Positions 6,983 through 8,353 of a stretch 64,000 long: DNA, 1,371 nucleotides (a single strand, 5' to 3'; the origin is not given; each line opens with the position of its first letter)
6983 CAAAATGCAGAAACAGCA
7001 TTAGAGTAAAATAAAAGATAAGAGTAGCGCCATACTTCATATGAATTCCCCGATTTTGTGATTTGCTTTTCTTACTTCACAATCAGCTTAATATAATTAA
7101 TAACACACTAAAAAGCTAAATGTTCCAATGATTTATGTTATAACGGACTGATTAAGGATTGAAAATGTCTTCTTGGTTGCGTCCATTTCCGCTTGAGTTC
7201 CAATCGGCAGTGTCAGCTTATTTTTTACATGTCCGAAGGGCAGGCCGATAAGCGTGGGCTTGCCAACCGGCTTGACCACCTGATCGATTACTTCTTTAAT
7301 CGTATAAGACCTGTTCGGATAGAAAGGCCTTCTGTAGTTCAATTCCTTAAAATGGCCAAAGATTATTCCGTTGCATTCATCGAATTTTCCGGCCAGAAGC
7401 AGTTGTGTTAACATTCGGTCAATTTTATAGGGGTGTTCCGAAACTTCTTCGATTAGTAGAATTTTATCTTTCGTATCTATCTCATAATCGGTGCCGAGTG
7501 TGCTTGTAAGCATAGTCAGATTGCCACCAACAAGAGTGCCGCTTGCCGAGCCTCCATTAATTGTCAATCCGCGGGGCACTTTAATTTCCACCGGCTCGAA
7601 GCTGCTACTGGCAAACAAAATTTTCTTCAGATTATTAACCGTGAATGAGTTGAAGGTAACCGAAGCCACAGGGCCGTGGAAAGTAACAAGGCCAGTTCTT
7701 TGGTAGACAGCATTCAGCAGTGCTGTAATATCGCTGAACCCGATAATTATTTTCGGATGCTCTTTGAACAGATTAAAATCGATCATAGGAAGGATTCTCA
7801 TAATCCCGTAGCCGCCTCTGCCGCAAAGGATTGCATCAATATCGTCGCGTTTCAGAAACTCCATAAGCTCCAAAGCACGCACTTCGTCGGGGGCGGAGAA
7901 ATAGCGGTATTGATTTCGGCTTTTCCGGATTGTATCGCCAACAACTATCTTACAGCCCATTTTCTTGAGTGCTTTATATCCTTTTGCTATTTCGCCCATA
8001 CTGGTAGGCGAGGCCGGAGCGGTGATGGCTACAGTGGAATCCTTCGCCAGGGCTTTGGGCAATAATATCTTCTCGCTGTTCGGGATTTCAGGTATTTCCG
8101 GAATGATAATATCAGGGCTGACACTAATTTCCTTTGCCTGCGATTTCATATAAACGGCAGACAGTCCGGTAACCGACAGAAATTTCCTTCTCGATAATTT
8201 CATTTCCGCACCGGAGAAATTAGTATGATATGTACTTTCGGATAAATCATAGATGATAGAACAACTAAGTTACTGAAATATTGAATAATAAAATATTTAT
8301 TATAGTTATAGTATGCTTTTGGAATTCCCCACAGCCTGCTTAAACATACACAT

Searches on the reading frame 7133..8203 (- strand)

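Call 62: search_protein_families(library=pfam, proteins=[window:7133-8203:-], max_evalue=0.00001)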
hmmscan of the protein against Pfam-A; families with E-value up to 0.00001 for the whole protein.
window:7133-8203:- (356 aa): 2 families
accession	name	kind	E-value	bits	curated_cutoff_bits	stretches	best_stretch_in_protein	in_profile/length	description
PF02016.21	Peptidase_S66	-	5.2e-39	133.6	25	1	58-177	1-121/121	LD-carboxypeptidase N-terminal domain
PF17676.7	Peptidase_S66C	-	6.1e-38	130.5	23.7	1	221-340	1-120/120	LD-carboxypeptidase C-terminal domain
